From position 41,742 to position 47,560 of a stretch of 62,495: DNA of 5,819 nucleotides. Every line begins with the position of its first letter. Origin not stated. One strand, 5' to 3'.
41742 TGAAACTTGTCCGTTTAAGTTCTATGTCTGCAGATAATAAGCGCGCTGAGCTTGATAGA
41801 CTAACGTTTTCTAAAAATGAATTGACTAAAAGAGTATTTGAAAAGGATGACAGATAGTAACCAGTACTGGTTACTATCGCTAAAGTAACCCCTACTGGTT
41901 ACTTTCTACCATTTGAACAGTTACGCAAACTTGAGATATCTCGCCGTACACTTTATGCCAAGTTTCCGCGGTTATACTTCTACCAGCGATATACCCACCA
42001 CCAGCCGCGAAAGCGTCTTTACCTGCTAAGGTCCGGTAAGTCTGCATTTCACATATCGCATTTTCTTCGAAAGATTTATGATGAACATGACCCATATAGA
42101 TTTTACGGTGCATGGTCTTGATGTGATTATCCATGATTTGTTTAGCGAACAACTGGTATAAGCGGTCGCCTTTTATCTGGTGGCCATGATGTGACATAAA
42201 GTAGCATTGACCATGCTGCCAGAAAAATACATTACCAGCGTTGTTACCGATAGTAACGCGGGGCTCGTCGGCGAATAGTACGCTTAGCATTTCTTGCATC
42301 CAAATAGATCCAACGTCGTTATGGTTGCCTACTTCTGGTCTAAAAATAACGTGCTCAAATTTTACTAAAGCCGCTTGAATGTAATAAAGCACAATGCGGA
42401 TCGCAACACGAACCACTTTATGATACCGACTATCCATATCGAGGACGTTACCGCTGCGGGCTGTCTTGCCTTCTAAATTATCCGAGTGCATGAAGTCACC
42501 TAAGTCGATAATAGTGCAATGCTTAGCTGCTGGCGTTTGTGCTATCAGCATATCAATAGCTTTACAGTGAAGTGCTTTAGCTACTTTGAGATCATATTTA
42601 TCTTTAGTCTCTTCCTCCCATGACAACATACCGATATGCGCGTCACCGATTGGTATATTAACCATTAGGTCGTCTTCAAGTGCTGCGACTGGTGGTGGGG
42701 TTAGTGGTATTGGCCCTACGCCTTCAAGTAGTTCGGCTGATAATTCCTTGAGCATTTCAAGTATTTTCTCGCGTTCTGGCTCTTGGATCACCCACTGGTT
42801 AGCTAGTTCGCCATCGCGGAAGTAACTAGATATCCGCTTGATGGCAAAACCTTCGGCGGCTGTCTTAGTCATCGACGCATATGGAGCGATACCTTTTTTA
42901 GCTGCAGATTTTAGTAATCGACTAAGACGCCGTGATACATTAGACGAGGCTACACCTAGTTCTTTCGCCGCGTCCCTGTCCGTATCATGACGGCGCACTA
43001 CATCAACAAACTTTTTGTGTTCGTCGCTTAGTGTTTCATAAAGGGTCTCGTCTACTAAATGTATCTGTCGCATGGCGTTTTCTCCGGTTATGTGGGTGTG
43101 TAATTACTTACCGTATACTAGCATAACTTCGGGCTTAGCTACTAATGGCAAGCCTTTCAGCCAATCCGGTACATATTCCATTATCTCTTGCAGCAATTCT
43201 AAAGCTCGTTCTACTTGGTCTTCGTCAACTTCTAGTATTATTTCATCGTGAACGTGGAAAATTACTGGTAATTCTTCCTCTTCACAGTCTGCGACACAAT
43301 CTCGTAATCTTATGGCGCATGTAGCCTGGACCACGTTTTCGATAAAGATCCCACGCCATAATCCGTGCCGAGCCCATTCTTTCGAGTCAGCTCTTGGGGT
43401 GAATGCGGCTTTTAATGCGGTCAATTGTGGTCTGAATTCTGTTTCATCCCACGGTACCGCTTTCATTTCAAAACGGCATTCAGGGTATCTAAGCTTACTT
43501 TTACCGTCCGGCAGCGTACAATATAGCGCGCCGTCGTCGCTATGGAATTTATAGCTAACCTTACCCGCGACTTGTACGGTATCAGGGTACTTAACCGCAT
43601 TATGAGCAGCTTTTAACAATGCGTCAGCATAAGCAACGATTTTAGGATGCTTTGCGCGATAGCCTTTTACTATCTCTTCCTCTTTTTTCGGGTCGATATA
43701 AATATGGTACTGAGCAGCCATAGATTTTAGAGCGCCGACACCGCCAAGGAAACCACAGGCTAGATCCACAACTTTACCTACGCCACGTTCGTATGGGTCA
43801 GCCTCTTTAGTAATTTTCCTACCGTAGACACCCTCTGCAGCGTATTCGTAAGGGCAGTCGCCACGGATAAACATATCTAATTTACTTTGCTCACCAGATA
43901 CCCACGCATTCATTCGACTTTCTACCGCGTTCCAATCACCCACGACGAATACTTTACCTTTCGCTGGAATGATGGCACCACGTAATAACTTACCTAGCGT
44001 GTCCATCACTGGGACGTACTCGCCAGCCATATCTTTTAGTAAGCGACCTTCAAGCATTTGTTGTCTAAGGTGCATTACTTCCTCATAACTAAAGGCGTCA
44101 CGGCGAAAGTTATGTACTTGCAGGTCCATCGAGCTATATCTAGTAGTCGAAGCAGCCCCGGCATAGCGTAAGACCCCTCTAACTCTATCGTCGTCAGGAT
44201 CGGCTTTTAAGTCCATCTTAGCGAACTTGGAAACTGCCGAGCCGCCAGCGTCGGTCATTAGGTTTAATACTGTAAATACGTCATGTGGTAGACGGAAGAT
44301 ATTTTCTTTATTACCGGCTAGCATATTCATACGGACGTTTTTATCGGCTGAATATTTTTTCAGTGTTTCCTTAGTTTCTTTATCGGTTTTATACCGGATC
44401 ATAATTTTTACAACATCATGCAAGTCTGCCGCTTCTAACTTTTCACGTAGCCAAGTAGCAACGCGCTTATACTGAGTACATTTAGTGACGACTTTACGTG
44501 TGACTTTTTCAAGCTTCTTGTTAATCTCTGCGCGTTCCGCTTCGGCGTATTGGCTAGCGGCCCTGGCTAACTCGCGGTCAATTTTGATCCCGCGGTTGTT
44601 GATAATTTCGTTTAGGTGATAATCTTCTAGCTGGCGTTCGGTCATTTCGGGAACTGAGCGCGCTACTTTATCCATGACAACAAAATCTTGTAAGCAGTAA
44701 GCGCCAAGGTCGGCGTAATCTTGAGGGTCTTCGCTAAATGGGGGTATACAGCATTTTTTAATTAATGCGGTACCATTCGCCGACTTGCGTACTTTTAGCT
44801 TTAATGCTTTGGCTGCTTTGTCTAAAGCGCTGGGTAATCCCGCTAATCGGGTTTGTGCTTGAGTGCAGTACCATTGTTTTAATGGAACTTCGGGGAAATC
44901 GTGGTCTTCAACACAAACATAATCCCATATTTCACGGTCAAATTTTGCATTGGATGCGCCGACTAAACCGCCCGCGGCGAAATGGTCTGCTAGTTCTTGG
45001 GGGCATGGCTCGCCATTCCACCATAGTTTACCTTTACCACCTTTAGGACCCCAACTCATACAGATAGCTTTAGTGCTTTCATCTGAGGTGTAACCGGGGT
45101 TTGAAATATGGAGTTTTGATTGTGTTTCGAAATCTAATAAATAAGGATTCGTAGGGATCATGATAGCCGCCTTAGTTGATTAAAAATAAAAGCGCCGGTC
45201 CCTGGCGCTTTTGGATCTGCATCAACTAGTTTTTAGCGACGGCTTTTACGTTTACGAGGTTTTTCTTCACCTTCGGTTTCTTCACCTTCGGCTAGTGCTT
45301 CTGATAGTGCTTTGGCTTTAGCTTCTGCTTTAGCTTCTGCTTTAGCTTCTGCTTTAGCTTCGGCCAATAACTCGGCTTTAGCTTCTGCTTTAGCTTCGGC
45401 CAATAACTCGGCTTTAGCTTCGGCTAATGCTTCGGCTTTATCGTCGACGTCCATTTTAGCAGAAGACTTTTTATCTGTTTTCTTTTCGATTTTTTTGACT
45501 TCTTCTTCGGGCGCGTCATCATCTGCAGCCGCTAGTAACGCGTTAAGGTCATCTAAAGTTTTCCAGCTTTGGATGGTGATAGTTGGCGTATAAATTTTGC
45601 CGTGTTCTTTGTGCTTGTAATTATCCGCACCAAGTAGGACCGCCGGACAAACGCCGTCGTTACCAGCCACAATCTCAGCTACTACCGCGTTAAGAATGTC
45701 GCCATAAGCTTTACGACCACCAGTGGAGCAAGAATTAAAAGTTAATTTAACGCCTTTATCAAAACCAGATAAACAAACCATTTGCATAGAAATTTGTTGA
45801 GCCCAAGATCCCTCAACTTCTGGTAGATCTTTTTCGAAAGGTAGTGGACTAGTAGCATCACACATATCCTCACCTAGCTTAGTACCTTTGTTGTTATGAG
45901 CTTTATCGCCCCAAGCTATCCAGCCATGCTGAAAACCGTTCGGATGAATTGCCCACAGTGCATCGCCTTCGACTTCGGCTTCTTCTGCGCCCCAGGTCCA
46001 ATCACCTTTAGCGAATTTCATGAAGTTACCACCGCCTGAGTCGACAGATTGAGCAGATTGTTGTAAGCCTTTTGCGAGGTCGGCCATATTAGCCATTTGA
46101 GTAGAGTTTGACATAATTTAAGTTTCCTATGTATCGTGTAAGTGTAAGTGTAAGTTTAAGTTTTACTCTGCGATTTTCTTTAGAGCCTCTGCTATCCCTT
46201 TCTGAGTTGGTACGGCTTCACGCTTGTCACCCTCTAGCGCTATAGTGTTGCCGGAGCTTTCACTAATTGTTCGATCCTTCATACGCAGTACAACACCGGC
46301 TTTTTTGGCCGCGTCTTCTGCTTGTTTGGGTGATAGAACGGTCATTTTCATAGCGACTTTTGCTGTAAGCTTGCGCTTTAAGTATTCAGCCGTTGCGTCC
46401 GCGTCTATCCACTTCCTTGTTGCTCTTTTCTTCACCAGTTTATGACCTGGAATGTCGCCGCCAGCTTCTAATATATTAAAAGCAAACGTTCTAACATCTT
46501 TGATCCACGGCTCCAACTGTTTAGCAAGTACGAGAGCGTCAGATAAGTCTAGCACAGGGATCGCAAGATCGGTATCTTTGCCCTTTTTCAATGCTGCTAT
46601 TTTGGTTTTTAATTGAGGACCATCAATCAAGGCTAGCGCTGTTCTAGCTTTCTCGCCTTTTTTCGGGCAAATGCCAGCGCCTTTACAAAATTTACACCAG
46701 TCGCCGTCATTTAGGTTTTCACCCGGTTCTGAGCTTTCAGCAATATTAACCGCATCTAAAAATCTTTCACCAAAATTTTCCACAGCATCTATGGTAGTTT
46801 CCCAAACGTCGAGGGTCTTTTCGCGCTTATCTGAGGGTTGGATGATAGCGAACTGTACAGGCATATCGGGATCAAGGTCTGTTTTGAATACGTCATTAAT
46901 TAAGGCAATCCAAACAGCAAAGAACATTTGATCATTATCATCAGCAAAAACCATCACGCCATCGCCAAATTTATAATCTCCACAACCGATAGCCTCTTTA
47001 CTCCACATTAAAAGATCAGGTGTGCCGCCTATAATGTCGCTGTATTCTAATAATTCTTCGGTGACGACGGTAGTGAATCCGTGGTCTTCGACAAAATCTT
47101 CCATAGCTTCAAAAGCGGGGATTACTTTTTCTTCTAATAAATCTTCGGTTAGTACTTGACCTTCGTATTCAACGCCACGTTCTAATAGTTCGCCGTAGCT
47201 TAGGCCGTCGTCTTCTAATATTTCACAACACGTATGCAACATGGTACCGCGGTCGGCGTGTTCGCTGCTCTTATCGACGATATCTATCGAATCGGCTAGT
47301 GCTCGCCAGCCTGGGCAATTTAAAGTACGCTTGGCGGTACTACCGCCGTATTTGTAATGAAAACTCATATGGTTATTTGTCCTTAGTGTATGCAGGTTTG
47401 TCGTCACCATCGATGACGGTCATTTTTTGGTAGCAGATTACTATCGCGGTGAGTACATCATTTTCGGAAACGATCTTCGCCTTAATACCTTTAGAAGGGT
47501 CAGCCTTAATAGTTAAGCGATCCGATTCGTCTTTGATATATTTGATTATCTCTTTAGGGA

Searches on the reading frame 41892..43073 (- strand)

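Call 11: search_protein_families(library=pfam, proteins=[window:41892-43073:-], max_evalue=0.001)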
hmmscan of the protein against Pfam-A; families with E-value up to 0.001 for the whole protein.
window:41892-43073:- (393 aa): 0 families

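Call 24: search_protein_families(library=phrogs, proteins=[window:41892-43073:-], max_evalue=0.001)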
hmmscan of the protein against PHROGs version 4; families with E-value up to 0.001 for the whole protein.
window:41892-43073:- (393 aa): 5 families
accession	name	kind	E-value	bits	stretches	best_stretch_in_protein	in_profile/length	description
phrog_704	-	DNA, RNA and nucleotide metabolism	3.4e-89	300.7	1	17-389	6-389/390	DNA repair exonuclease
phrog_20762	-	unknown function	7e-17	62.8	1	273-388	1-117/117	-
phrog_284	-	DNA, RNA and nucleotide metabolism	5.9e-15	56.1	1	101-356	95-364/398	exonuclease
phrog_20703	-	unknown function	3.4e-11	44.4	1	31-205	61-232/258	-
phrog_22398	-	unknown function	0.00024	21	1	174-257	203-286/433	-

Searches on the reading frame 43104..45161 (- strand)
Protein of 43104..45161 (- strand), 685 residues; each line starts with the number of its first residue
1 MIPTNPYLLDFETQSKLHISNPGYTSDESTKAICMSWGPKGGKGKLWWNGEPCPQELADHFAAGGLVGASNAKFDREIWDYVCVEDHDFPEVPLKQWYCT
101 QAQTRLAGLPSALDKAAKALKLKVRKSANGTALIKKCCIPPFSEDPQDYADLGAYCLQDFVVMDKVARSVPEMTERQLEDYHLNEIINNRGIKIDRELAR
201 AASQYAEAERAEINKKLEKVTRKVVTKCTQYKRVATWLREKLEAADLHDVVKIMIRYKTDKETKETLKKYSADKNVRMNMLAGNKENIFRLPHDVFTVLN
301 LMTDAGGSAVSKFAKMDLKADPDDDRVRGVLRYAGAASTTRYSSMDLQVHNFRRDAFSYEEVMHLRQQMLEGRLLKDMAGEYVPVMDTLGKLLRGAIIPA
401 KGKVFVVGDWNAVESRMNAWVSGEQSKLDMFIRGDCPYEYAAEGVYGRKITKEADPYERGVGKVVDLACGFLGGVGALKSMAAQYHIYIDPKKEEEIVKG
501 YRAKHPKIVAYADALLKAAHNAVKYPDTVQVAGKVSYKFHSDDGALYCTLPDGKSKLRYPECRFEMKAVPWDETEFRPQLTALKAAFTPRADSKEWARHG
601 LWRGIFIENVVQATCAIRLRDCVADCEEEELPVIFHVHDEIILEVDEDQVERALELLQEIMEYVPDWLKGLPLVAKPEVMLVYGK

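Call 11: search_protein_families(library=pfam, proteins=[window:43104-45161:-], max_evalue=0.001)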
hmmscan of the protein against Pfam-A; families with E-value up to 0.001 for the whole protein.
window:43104-45161:- (685 aa): 1 family
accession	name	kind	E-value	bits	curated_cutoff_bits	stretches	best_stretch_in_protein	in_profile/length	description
PF00476.26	DNA_pol_A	-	3.6e-15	56.2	34.3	2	383-526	131-268/381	DNA polymerase family A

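Call 17: find_related_loci(query=window:43104-45161:-, collection=viral_contigs, flank=10000)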
Query window:43104-45161:- (685 aa) in viral_contigs; peptide patterns used: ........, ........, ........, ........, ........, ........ (x = any residue, [..] = any of these).
2 stretches matched a pattern; 1 encode a relative of the query (tblastn E <= 1e-3); 1 distinct loci.
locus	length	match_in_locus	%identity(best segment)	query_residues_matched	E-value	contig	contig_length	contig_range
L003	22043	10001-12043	74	5-685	0e+0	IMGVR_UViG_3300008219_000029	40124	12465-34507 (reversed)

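Call 60: search_dna_similar(query=window:43104-45161:-, collection=phages, mode=protein, max_rows=15)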
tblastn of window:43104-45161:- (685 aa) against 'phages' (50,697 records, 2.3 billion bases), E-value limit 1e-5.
Records with a match: 1675; places in all: 1681; records where one place covers at least 80% of the query: 1074.
Best place of each record, by identity: <60% 1675.
By first word of the organism name: Salmonella 447; Escherichia 257; Streptococcus 130; Bacteroides 105; Staphylococcus 84; Xanthomonas 60; Vibrio 47; Klebsiella 29; Microbacterium 26; Pseudomonas 25; and 98 more.
By host as written in the record: Escherichia coli 138; - 118; Salmonella enterica subsp. enterica serovar Typhimurium 73; Salmonella enterica 72; Salmonella enterica subsp. enterica serovar Enteritidis 58; Salmonella sp. 48; Vibrio lentus 34; Staphylococcus aureus 32; and 561 more.
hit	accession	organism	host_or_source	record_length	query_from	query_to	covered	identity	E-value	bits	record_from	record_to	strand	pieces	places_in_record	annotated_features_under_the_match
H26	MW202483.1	Caudoviricetes sp.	Manatee Spring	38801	2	685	100%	33.2%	2e-73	265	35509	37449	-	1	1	DNA polymerase | hypothetical protein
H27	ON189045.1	Xanthomonas phage Elanor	Xanthomonas translucens pv. translucens ...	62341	9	685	99%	31.2%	4e-55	274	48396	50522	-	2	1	DNA polymerase | DNA helicase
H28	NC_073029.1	Xanthomonas phage Elanor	Xanthomonas translucens pv. translucens ...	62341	9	685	99%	31.2%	4e-55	274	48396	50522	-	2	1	DNA polymerase | DNA helicase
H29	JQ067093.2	Pseudomonas phage PaMx74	Pseudomonas aeruginosa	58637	9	676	96%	32.0%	1e-52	267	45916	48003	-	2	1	putative DNA polymerase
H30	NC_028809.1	Pseudomonas phage PaMx74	Pseudomonas aeruginosa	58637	9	676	96%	32.0%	1e-52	267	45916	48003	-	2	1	DNA polymerase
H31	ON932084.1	Xanthomonas phage vB_Xar_IVIA-DoCa10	Xanthomonas arboricola pv. juglandis ...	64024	9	685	99%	30.4%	1e-55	272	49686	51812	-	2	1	DNA polymerase I | DNA helicase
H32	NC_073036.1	Xanthomonas phage vB_Xar_IVIA-DoCa10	Xanthomonas arboricola pv. juglandis ...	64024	9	685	99%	30.4%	1e-55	272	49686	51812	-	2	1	DNA polymerase I | DNA helicase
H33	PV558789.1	Variovorax phage V45iii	Variovorax sp. SCN45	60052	4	676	98%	30.5%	3e-53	270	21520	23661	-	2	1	record has no annotation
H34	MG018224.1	Stenotrophomonas phage DLP4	Stenotrophomonas maltophilia D1585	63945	9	685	99%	30.1%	5e-55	271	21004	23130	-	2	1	DNA polymerase | helicase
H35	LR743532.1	Xanthomonas phage Bosa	Phage obtained from sewage water ...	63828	9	685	99%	30.1%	3e-55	271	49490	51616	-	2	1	DNA polymerase I | DNA helicase, phage-associated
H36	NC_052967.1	Xanthomonas phage Bosa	Phage obtained from sewage water ...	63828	9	685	99%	30.1%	3e-55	271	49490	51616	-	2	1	DNA polymerase | DNA helicase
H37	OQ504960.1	Pseudomonas phage ZQG1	Stutzerimonas stutzeri NCTC10475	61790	9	685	98%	30.2%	2e-47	253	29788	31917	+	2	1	DNA polymerase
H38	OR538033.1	Ralstonia phage C22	Ralstonia sp. RS3/1-1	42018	10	685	99%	29.9%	2e-62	232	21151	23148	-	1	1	hypothetical protein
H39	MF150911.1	Ralstonia phage DU_RP_II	Ralstonia solanacearum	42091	9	676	98%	29.8%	3e-66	243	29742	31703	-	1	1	putative DNA polymerase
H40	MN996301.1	Ralstonia phage RpY1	Ralstonia solanacearum SL341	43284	9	676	98%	29.6%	3e-67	246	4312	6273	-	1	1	putative DNA polymerase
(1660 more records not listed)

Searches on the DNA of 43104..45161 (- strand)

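Call 46: search_with_rna_model(model_id=R1, sources=[L003, L004, L005, L007, L009, L010, L011, L012, L013, L014, L015], filters=off, max_evalue=1)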
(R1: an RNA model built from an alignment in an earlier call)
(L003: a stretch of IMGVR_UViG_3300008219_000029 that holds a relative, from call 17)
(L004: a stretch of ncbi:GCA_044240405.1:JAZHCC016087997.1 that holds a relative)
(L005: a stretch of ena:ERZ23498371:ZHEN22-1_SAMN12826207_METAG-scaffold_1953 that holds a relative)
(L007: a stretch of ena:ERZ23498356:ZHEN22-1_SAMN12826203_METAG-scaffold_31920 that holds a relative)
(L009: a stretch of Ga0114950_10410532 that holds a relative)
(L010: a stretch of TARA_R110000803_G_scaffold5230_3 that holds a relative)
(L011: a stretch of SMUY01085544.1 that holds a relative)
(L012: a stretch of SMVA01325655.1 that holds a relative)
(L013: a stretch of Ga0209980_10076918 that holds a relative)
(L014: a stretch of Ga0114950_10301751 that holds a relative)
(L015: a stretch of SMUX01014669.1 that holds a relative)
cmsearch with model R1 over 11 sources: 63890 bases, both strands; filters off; matches with E-value up to 1: 33.
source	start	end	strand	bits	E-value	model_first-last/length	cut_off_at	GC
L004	11296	11351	+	79.2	2.7e-18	1-56/56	no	0.34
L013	523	578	+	78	5.6e-18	1-56/56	no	0.32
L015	809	864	+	78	5.6e-18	1-56/56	no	0.32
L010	829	885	-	74.7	4.2e-17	1-56/56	no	0.33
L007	3308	3363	+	74.5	4.6e-17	1-56/56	no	0.36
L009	251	305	+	74.3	5.4e-17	1-56/56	no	0.38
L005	667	723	+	73.2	1.1e-16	1-56/56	no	0.35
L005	2422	2478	+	72.6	1.5e-16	1-56/56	no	0.3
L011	2279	2334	+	72.3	1.8e-16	1-56/56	no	0.39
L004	8925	8979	+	72.3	1.8e-16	1-56/56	no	0.36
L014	1025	1080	+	70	7.2e-16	1-56/56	no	0.38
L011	417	472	+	69.3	1.1e-15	1-56/56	no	0.38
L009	822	876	+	68.4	1.9e-15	1-56/56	no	0.36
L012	255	310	+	68.1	2.3e-15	1-56/56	no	0.38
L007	2658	2713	+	65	1.5e-14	1-56/56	no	0.41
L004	9903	9984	+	65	1.5e-14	1-56/56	no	0.37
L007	2075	2156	+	61.6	1.2e-13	1-56/56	no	0.34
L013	521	576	-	39.4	8.5e-08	1-56/56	no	0.32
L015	807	862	-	39.4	8.5e-08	1-56/56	no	0.32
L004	11294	11349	-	29.6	3.5e-05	1-56/56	no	0.32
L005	2420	2476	-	25.8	0.00034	1-56/56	no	0.3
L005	665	721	-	25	0.00054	1-56/56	no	0.33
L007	2657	2711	-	24.8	0.00062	1-56/56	no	0.42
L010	831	885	+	24.2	0.0009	1-56/56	no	0.33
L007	3306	3360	-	21.6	0.0044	1-56/56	no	0.36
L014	1023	1078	-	20.8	0.0069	1-56/56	no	0.36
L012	254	308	-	20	0.012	1-56/56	no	0.38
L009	249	303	-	19.4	0.017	1-56/56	no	0.35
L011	416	470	-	17.7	0.047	1-56/56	no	0.38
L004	8925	8977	-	17.6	0.049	1-56/56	no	0.36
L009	820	874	-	17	0.072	1-56/56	no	0.35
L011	2277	2332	-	16.3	0.11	1-56/56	no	0.38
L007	2073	2154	-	14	0.45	1-56/56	no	0.34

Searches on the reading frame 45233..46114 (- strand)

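Call 24: search_protein_families(library=phrogs, proteins=[window:45233-46114:-], max_evalue=0.001)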
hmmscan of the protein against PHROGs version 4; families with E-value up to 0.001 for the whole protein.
window:45233-46114:- (293 aa): 1 family
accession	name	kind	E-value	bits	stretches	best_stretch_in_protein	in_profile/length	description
phrog_9528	-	DNA, RNA and nucleotide metabolism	9.1e-19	69.3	1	2-291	8-299/339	nucleotidyltransferase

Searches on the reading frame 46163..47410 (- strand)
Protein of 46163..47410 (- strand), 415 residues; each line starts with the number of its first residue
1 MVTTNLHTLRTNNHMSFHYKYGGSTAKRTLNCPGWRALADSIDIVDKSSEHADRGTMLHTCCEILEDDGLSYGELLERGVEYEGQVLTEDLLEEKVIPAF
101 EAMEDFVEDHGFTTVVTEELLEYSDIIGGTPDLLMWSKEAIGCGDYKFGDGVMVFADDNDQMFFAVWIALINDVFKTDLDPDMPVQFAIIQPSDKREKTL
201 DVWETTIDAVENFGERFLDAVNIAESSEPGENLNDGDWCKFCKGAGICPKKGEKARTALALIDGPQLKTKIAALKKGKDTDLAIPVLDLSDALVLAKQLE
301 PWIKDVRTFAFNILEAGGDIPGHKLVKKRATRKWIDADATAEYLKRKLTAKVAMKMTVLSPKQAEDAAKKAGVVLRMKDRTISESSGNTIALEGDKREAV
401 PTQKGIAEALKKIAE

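Call 11: search_protein_families(library=pfam, proteins=[window:46163-47410:-], max_evalue=0.001)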
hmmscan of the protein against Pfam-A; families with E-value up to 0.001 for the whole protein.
window:46163-47410:- (415 aa): 2 families
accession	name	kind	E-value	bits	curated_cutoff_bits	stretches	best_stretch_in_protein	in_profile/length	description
PF10926.14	DUF2800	-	6.6e-42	144.4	21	1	18-398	1-368/368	Protein of unknown function (DUF2800)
PF12705.13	PDDEXK_1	-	0.00024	21.6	22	1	46-249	29-247/247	PD-(D/E)XK nuclease superfamily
